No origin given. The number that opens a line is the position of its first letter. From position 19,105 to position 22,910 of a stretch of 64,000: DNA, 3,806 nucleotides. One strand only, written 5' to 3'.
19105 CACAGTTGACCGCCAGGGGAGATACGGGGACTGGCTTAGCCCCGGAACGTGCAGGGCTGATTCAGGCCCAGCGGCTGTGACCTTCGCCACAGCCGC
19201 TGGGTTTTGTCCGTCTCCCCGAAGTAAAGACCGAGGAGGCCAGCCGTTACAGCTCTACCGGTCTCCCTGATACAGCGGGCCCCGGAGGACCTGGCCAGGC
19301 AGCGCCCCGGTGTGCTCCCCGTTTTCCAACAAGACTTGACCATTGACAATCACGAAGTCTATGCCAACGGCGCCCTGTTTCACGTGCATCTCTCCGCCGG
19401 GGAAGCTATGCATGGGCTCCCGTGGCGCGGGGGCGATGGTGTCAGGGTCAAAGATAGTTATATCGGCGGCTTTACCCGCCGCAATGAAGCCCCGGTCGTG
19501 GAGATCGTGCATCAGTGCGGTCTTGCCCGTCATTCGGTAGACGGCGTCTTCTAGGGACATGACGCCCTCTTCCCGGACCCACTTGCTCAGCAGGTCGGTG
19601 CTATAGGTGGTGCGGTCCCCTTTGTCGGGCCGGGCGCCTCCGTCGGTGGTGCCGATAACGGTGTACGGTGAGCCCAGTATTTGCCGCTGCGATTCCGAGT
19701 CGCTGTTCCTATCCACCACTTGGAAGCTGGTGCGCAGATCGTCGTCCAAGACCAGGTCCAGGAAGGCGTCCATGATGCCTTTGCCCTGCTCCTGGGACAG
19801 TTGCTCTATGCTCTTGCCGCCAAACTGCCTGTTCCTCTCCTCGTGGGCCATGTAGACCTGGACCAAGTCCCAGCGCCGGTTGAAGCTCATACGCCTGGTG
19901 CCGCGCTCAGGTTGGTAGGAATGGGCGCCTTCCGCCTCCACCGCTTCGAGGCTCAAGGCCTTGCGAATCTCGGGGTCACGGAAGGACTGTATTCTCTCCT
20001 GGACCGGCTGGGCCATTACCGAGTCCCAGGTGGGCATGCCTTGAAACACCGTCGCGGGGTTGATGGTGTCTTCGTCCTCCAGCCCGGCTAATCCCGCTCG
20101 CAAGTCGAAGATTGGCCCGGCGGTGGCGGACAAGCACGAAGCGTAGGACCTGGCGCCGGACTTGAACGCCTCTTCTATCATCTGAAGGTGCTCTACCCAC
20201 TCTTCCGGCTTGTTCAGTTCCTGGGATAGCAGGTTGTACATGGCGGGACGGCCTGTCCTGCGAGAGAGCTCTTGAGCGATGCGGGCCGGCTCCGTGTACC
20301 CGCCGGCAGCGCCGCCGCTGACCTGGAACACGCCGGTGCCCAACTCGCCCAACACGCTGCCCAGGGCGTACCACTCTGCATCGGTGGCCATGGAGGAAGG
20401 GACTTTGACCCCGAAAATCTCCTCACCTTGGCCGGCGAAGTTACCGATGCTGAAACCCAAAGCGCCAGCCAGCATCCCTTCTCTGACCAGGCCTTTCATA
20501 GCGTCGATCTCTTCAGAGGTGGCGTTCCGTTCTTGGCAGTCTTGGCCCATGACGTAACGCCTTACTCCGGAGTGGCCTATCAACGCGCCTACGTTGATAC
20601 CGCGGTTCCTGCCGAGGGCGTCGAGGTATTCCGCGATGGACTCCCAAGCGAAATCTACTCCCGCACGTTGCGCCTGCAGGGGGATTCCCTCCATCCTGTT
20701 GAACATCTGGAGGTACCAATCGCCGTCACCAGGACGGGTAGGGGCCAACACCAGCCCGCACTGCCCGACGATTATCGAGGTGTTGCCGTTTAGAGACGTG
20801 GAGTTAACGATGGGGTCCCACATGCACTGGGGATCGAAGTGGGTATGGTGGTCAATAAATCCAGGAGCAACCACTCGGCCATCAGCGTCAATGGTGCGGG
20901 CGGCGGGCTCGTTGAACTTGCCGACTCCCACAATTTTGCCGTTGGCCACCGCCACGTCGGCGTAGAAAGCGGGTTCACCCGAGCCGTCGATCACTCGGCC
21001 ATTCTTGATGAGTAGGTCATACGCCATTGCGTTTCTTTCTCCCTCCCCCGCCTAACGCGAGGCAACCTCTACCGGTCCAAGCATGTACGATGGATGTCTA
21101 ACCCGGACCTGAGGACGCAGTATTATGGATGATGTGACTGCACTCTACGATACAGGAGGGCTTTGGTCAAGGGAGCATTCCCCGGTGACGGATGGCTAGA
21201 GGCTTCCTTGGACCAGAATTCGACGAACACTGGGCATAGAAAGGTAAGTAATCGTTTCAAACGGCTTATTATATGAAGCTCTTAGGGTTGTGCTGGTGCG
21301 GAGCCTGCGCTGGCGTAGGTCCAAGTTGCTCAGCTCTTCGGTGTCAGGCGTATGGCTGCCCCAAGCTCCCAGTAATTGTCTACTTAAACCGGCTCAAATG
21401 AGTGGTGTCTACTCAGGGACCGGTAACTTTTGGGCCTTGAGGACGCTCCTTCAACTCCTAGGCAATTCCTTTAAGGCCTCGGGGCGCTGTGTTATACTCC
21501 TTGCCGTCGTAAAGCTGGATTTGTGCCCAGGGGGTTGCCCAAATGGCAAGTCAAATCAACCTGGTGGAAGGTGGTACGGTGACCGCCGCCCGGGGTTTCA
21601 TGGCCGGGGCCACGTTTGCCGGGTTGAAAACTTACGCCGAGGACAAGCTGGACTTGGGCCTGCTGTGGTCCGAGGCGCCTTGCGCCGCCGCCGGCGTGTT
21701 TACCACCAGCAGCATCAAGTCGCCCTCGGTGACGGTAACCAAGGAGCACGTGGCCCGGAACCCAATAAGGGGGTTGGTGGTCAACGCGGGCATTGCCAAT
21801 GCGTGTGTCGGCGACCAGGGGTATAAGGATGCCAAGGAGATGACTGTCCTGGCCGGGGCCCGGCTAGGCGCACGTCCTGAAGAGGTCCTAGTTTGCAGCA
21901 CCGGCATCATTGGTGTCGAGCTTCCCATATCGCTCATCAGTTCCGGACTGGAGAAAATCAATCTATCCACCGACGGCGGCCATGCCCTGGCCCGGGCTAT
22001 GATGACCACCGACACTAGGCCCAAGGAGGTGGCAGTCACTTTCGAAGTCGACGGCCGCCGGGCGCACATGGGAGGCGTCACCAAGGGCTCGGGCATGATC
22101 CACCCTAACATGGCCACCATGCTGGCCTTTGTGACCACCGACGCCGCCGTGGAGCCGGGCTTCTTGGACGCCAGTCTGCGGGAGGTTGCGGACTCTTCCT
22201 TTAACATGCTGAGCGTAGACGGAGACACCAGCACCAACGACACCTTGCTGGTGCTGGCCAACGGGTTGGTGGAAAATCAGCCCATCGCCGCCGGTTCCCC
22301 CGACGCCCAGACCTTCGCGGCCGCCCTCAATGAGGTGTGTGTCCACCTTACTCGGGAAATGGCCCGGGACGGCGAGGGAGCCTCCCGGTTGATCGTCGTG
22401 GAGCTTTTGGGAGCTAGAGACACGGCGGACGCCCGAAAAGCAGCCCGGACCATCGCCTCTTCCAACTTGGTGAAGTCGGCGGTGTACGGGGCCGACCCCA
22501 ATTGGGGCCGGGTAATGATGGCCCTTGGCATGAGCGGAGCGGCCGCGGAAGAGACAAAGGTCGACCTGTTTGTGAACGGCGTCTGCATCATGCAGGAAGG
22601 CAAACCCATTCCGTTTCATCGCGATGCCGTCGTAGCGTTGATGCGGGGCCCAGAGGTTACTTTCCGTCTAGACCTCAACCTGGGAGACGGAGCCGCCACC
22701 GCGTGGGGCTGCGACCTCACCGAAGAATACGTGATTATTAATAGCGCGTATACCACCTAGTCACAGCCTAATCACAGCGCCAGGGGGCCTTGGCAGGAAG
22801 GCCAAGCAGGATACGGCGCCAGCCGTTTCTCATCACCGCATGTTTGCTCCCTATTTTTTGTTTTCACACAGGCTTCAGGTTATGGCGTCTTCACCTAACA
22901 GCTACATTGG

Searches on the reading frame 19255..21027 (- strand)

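Call 104: search_protein_families(library=pfam, proteins=[window:19255-21027:-], max_evalue=0.00001)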
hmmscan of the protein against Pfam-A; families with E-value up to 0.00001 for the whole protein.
window:19255-21027:- (590 aa): 2 families
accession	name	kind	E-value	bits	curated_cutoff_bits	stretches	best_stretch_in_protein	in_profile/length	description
PF07969.17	Amidohydro_3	-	3.2e-32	113.1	29.7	1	44-565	1-470/472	Amidohydrolase family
PF01979.26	Amidohydro_1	-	1.7e-08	34.6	25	0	477-565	268-344/345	Amidohydrolase family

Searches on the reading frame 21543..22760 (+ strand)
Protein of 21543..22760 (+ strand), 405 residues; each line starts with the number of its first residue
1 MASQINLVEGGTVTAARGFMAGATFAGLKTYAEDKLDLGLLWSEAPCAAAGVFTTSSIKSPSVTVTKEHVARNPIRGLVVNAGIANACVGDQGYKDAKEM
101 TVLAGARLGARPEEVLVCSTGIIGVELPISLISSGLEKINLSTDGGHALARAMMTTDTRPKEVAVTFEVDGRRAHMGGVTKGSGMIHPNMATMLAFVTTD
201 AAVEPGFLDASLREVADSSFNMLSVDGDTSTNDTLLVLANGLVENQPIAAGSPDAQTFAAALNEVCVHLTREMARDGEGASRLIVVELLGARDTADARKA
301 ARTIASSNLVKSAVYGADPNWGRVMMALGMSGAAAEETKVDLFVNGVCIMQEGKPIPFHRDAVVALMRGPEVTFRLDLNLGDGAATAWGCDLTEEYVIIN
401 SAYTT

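Call 104: search_protein_families(library=pfam, proteins=[window:21543-22760:+], max_evalue=0.00001)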
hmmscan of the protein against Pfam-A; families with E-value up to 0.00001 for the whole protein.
window:21543-22760:+ (405 aa): 1 family
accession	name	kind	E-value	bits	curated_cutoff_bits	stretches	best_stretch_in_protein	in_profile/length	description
PF01960.23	ArgJ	-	1.6e-140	468.6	32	1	22-405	3-377/377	ArgJ family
